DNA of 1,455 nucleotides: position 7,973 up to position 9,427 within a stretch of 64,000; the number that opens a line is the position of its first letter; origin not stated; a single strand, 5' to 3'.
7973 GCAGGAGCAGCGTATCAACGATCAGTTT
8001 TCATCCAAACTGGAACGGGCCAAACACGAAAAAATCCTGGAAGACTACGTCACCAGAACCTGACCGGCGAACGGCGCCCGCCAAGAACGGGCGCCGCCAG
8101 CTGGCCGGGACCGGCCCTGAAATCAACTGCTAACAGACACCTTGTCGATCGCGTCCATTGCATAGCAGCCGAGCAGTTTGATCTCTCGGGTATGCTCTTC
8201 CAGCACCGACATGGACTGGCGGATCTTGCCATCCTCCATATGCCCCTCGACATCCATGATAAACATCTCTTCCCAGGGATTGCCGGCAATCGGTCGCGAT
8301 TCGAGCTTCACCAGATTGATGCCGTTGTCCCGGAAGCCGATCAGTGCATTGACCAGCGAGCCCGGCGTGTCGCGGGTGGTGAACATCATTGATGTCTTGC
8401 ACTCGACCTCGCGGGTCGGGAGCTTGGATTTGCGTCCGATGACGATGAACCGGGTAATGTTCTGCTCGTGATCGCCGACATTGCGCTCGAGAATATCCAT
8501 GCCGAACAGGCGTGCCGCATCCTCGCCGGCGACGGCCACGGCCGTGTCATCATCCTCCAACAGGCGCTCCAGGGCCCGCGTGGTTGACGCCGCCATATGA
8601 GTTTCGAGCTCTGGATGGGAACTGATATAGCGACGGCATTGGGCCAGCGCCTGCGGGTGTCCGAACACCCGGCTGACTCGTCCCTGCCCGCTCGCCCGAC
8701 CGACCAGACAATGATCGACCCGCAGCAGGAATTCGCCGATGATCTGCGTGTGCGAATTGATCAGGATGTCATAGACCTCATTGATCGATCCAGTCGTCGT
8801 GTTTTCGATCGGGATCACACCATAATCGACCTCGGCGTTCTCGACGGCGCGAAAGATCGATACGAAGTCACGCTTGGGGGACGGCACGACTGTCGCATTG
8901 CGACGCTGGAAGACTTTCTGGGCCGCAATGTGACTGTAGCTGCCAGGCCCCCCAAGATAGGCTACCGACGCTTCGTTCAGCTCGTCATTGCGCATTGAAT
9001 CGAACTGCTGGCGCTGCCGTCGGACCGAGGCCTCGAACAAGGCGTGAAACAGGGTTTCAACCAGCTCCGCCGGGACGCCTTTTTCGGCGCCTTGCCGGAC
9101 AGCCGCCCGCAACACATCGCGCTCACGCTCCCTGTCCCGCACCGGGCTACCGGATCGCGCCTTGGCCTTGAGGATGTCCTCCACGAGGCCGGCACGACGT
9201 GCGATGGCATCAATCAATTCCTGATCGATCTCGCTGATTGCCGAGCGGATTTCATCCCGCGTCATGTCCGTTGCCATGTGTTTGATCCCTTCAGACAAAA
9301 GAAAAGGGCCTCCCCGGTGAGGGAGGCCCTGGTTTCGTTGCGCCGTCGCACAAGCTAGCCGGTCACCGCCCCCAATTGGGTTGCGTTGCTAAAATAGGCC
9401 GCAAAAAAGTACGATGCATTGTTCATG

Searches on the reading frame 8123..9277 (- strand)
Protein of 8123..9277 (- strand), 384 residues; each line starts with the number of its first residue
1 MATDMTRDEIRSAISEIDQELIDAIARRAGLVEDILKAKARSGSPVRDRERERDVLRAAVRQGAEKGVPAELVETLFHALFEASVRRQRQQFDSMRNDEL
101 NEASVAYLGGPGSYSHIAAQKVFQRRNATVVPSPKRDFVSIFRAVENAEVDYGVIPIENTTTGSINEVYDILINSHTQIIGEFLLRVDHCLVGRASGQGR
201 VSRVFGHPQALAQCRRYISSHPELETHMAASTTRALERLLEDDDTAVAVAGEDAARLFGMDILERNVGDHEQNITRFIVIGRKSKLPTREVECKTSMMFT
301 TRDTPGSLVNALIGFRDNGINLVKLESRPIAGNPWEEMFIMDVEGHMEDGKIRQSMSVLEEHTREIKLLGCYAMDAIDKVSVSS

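Call 6: search_protein_families(library=ncbifam, proteins=[window:8123-9277:-])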
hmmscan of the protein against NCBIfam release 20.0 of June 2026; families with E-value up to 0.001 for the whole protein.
window:8123-9277:- (384 aa): 21 families
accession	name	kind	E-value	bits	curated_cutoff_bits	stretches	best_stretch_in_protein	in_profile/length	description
NF007910.0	PRK10622.1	equivalog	2.1e-95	319.9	577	1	7-380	7-383/386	bifunctional chorismate mutase/prephenate dehydratase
NF008865.0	PRK11898.1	equivalog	1.3e-69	234.5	219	1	104-377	3-281/284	prephenate dehydratase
NF008866.0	PRK11899.1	equivalog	1.5e-65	221.2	359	1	103-376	6-277/283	prephenate dehydratase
NF008400.0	PRK11199.1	equivalog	5.9e-15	55.1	273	1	8-162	6-157/374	bifunctional chorismate mutase/prephenate dehydrogenase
TIGR01791.2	CM_archaeal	equivalog_domain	5.5e-14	51.9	66.95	1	8-89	2-83/83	chorismate mutase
NF004925.0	PRK06285.1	equivalog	6.3e-13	48.6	77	1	8-94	10-96/99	chorismate mutase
TIGR01797.1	CM_P_1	equivalog_domain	4.1e-12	46.1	73.7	1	9-88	3-82/83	chorismate mutase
TIGR01806.1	CM_mono2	equivalog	7.8e-11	42.1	74.15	1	19-97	7-85/114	gamma subclass chorismate mutase AroQ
NF006741.0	PRK09269.1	equivalog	8.5e-10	38.6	158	1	19-96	35-112/194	chorismate mutase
TIGR01803.1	CM-like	subfamily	2.5e-09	37.1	73.35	1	8-87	2-81/82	chorismate mutase family protein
TIGR01799.1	CM_T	equivalog_domain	5.7e-09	36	95.9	1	9-81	3-75/83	chorismate mutase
NF009239.0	PRK12595.1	equivalog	9.1e-09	34.7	279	1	8-91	7-89/360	bifunctional 3-deoxy-7-phosphoheptulonate synthase/chorismate mutase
TIGR01805.1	CM_mono_grmpos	equivalog_domain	1.3e-08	35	71.2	1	8-84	2-77/81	chorismate mutase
TIGR01801.1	CM_A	equivalog_domain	6.8e-08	32.7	106.35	1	6-90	5-88/102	chorismate mutase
NF005475.0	PRK07075.1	equivalog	9.3e-08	32.2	126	1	8-97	14-102/105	isochorismate lyase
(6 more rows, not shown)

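Call 8: find_related_loci(query=window:8123-9277:-, collection=genome_contigs, flank=3000)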
Query window:8123-9277:- (384 aa) in genome_contigs; peptide patterns used: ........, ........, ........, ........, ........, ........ (x = any residue, [..] = any of these).
79 stretches matched a pattern; 33 encode a relative of the query (tblastn E <= 1e-3); 33 distinct loci.
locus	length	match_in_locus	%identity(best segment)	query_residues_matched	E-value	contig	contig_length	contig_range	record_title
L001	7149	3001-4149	97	1-383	0e+0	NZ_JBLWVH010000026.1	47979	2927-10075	MAG: Maricaulis sp. isolate EA11-18 A11maxbin.035RE.5K@26, whole genome shotgun sequence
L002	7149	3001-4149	91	1-383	0e+0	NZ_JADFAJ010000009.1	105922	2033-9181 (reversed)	MAG: Maricaulis sp. isolate C15_98_100_11 c_000000000023, whole genome shotgun sequence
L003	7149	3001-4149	92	1-383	0e+0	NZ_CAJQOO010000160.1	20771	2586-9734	MAG: uncultured Maricaulis sp. isolate 10_20180522_Bin_MAXBIN_087_sub_1, whole genome shotgun sequence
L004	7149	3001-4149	92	1-383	0e+0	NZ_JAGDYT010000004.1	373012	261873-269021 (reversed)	MAG: Maricaulis maris isolate FR12alp12 FR12ZCynBig_contig_7322, whole genome shotgun sequence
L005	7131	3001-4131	93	7-383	0e+0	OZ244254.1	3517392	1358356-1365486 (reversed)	MAG: uncultured Maricaulis sp. isolate 2db7517c-e487-4478-a8f4-ad0613fffb35 genome assembly, chromosome: 1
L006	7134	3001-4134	88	6-383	0e+0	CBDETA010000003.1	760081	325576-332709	MAG: uncultured Maricaulis sp. isolate 2423cf34-cfa9-46bc-a14b-de9b3974d4cb genome assembly, contig: contig_3, whole gen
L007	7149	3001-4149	84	1-383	0e+0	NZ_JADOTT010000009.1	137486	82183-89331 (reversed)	Maricaulis parjimensis strain DSM 16078 NODE_9, whole genome shotgun sequence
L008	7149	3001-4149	84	1-383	0e+0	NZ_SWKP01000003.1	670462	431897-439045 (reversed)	Maricaulis alexandrii strain LZ-16-1 NODE_1, whole genome shotgun sequence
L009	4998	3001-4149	84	1-383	0e+0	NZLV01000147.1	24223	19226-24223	MAG: Maricaulis sp. isolate IN27 MHASMcontig_4966, whole genome shotgun sequence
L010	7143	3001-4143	91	1-381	0e+0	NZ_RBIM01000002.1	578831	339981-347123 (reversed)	Maricaulis maris strain DSM 4734 Ga0215676_102, whole genome shotgun sequence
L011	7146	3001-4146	85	1-382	0e+0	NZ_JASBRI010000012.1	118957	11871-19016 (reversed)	MAG: Maricaulis sp. isolate BWSM_1 k141_570957, whole genome shotgun sequence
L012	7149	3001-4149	83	1-383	0e+0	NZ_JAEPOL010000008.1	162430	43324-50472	MAG: Maricaulis sp. isolate HXMU1422-2 k141_43186_length_162430_cov_71.0158, whole genome shotgun sequence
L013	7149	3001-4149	83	1-383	0e+0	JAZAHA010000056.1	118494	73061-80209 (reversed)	MAG: Pseudomonadota bacterium isolate XB_MAG810 DB_MAG810_0056, whole genome shotgun sequence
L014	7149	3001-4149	82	1-383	0e+0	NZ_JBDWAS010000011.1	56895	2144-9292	MAG: Maricaulis sp. isolate LC.369.M.C6_330_97 LC_369_M_C6_330_97_000000000011, whole genome shotgun sequence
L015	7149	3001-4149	82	1-383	0e+0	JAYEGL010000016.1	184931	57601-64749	MAG: Pseudomonadota bacterium isolate MAG247 MAG247_16, whole genome shotgun sequence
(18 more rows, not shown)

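Call 26: find_homologous_proteins(query=window:8123-9277:-, max_evalue=1e-30)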
Query window:8123-9277:- (384 aa): 1711 proteins with E <= 1e-30 among 8000 candidates; the best 120 are listed.
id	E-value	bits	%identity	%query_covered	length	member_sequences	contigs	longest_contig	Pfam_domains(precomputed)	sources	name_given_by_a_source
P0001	5.0e-234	794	93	100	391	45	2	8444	PF00800.24,PF01842.32,PF01817.27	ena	-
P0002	3.5e-217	739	88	98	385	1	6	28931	PF00800.24,PF01842.32,PF01817.27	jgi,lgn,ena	jgi:chorismate mutase/prephenate dehydratase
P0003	3.6e-217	739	88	98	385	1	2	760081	PF00800.24,PF01842.32,PF01817.27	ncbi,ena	-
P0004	8.9e-217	737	87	98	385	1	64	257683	PF00800.24,PF01842.32,PF01817.27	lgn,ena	-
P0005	2.2e-216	736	87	98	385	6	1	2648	PF00800.24,PF01842.32,PF01817.27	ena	-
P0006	2.3e-216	736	87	98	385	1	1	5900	PF00800.24,PF01842.32,PF01817.27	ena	-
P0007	3.2e-216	735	87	98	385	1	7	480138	PF00800.24,PF01842.32,PF01817.27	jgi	jgi:chorismate mutase/prephenate dehydratase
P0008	6.6e-216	734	87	98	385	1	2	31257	PF00800.24,PF01842.32,PF01817.27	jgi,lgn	jgi:chorismate mutase / prephenate dehydratase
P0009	6.9e-216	734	87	98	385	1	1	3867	PF00800.24,PF01842.32,PF01817.27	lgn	-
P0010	2.5e-212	723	84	100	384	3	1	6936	PF00800.24,PF01817.27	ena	-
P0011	3.0e-212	722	84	100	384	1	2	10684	PF00800.24,PF01817.27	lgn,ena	-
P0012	5.8e-212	721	84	100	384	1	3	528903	PF00800.24,PF01842.32,PF01817.27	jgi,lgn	jgi:chorismate mutase/prephenate dehydratase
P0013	7.7e-212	721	84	100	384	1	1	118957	PF00800.24,PF01842.32,PF01817.27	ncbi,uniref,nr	ncbi:prephenate dehydratase [Maricaulis sp.]|uniref:prephenate dehydratase n=1 Tax=Maricaulis sp. Ta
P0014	4.7e-210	715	83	100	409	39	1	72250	PF00800.24,PF01842.32,PF01817.27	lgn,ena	-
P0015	5.8e-209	712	84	100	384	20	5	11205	PF00800.24,PF01842.32,PF01817.27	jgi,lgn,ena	jgi:chorismate mutase / prephenate dehydratase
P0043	1.3e-157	543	63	97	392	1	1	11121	PF00800.24,PF01817.27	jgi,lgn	jgi:chorismate mutase/prephenate dehydratase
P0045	2.4e-153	529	60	100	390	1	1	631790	PF00800.24,PF01842.32,PF01817.27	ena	-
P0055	2.9e-109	384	49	99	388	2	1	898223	PF00800.24,PF01842.32,PF01817.27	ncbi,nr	ncbi:MAG: chorismate mutase [Maricaulaceae bacterium]|nr:chorismate mutase [Maricaulaceae bacterium]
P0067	3.5e-104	367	46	99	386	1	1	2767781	PF00800.24,PF01817.27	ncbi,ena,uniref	ncbi:bifunctional chorismate mutase/prephenate dehydratase [Hyphobacterium sp.]|uniref:bifunctional 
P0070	8.7e-104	366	46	98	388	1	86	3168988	PF00800.24,PF01842.32,PF01817.27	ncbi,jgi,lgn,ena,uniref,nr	ncbi:MAG: chorismate mutase [Oceanicaulis sp.]|uniref:bifunctional chorismate mutase/prephenate dehy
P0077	1.1e-102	362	46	98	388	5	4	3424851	PF00800.24,PF01842.32,PF01817.27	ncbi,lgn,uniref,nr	ncbi:chorismate mutase [Marinicauda algicola]|uniref:Bifunctional chorismate mutase/prephenate dehyd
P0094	1.3e-99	352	46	98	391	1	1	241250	PF00800.24,PF01817.27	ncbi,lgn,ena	ncbi:bifunctional chorismate mutase/prephenate dehydratase [Glycocaulis sp.]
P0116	3.6e-95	337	44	99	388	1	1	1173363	PF00800.24,PF01817.27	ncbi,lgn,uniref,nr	ncbi:chorismate mutase [Alkalicaulis satelles]|uniref:Bifunctional chorismate mutase/prephenate dehy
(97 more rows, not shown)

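Call 27: find_encoding_contigs(protein=P0045, flank=1500, max_places=1)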
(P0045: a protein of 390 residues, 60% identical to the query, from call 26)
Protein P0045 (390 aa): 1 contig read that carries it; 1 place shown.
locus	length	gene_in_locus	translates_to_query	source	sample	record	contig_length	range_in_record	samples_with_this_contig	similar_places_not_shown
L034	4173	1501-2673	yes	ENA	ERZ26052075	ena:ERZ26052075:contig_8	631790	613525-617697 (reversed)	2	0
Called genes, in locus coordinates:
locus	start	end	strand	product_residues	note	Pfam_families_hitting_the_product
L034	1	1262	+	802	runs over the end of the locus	PF02190:LON_substr_bdg, PF00004:AAA, PF07728:AAA_5 (weak), PF22667:Lon_lid, PF05362:Lon_C, PF13541:ChlI (weak)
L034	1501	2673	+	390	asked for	PF01817:CM_2, PF00800:PDT, PF01842:ACT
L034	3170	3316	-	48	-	-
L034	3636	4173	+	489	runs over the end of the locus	PF00989:PAS (weak), PF08448:PAS_4, PF13426:PAS_9, PF08447:PAS_3, PF08448:PAS_4, PF08447:PAS_3, PF13426:PAS_9, PF00015:MCPsignal, +1 more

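Call 28: find_encoding_contigs(protein=P0043, flank=1500, max_places=1)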
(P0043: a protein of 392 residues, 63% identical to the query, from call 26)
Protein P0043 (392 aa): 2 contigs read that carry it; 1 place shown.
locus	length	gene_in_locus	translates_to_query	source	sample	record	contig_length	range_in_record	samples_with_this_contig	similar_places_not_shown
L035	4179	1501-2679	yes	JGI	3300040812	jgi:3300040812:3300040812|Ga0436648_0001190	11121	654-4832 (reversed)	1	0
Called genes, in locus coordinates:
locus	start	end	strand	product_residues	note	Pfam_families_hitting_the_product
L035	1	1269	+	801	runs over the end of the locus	PF02190:LON_substr_bdg, PF00004:AAA, PF07728:AAA_5, PF22667:Lon_lid, PF05362:Lon_C, PF13541:ChlI (weak)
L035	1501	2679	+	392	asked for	PF01817:CM_2, PF00800:PDT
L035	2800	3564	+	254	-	-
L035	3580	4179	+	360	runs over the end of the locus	PF12833:HTH_18, PF00165:HTH_AraC (weak)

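Call 29: find_encoding_contigs(protein=P0055, flank=1500, max_places=1)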
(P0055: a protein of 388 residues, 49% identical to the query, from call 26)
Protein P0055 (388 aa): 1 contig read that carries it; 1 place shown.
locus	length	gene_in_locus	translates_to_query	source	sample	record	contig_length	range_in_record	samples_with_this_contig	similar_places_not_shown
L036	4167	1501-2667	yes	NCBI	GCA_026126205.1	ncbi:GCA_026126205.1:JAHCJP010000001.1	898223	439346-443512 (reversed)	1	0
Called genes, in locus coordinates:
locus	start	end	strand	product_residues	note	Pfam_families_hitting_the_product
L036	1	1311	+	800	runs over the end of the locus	PF02190:LON_substr_bdg, PF00004:AAA, PF07728:AAA_5, PF22667:Lon_lid, PF05362:Lon_C, PF13541:ChlI (weak)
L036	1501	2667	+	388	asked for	PF01817:CM_2, PF00800:PDT, PF01842:ACT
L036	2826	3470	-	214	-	PF00160:Pro_isomerase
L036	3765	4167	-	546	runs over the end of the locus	PF03806:ABG_transport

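Call 30: find_encoding_contigs(protein=P0070, flank=1500, max_places=1)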
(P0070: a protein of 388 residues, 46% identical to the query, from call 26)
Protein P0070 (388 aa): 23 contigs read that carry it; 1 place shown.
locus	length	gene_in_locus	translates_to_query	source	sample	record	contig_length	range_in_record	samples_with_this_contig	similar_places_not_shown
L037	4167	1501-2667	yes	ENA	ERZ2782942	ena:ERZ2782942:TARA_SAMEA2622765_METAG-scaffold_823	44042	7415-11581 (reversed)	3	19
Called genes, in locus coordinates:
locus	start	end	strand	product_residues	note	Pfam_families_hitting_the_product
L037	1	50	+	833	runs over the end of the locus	PF02190:LON_substr_bdg, PF13191:AAA_16 (faint), PF00004:AAA, PF07728:AAA_5, PF13401:AAA_22 (faint), PF22667:Lon_lid, PF05362:Lon_C, PF13541:ChlI (faint)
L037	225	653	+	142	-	PF22381:Staph_reg_Sar_Rot (faint), PF12802:MarR_2, PF13545:HTH_Crp_2 (faint), PF01047:MarR, PF13463:HTH_27 (weak), PF13412:HTH_24, PF01325:Fe_dep_repress (weak)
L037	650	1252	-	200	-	PF00160:Pro_isomerase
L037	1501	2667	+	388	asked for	PF01817:CM_2, PF00800:PDT, PF01842:ACT (weak)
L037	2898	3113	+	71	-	-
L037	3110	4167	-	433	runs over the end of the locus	PF22244:GCE_fung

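Call 41: find_encoding_contigs(protein=P0067, flank=1500, max_places=1)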
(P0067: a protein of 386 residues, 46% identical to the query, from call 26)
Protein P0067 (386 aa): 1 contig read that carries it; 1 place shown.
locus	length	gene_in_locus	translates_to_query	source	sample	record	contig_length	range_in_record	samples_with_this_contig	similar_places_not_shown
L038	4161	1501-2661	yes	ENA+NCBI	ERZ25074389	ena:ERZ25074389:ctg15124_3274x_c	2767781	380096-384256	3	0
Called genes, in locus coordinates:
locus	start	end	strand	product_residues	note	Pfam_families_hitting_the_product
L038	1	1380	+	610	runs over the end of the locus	-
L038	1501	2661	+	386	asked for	PF01817:CM_2, PF00800:PDT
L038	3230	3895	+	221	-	PF00106:adh_short, PF01370:Epimerase, PF08659:KR (weak), PF13460:NAD_binding_10 (weak), PF13561:adh_short_C2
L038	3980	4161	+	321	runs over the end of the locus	PF00924:MS_channel_2nd, PF21082:MS_channel_3rd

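Call 42: find_encoding_contigs(protein=P0077, flank=1500, max_places=1)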
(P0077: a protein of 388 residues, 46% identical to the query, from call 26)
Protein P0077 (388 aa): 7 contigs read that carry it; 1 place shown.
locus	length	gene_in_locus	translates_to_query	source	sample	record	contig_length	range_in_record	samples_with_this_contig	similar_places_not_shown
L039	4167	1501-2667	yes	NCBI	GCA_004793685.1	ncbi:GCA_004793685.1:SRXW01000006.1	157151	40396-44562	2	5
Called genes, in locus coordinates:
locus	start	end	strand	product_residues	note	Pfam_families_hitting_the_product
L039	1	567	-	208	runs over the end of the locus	PF00160:Pro_isomerase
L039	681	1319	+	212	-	PF00440:TetR_N (weak), PF13305:TetR_C_33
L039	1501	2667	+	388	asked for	PF01817:CM_2, PF00800:PDT, PF01842:ACT (weak)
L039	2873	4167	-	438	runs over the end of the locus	PF22244:GCE_fung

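Call 43: find_encoding_contigs(protein=P0094, flank=1500, max_places=1)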
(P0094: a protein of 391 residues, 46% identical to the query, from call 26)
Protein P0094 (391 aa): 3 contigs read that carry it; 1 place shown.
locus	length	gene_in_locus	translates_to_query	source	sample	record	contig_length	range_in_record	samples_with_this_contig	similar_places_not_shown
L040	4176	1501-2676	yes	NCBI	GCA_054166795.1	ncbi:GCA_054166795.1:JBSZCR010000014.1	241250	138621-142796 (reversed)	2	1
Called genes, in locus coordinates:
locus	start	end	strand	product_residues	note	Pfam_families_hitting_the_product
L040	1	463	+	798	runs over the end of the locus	PF02190:LON_substr_bdg, PF08298:AAA_PrkA (faint), PF00004:AAA, PF07728:AAA_5, PF22667:Lon_lid, PF05362:Lon_C, PF13541:ChlI (weak)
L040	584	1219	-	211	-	PF00160:Pro_isomerase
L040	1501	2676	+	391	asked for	PF01817:CM_2, PF00800:PDT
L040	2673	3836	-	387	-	-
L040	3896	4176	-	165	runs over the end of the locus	-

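Call 44: find_encoding_contigs(protein=P0116, flank=1500, max_places=1)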
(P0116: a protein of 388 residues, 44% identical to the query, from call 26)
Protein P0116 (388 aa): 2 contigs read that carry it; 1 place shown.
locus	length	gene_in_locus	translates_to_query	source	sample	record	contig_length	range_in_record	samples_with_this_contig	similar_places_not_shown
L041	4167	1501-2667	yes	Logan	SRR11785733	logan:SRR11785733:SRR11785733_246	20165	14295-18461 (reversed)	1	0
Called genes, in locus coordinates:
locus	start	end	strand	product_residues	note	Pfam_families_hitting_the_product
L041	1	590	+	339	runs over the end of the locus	PF00953:Glycos_transf_4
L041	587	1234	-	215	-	PF00160:Pro_isomerase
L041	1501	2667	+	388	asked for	PF01817:CM_2, PF00800:PDT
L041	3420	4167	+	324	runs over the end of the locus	PF01507:PAPS_reduct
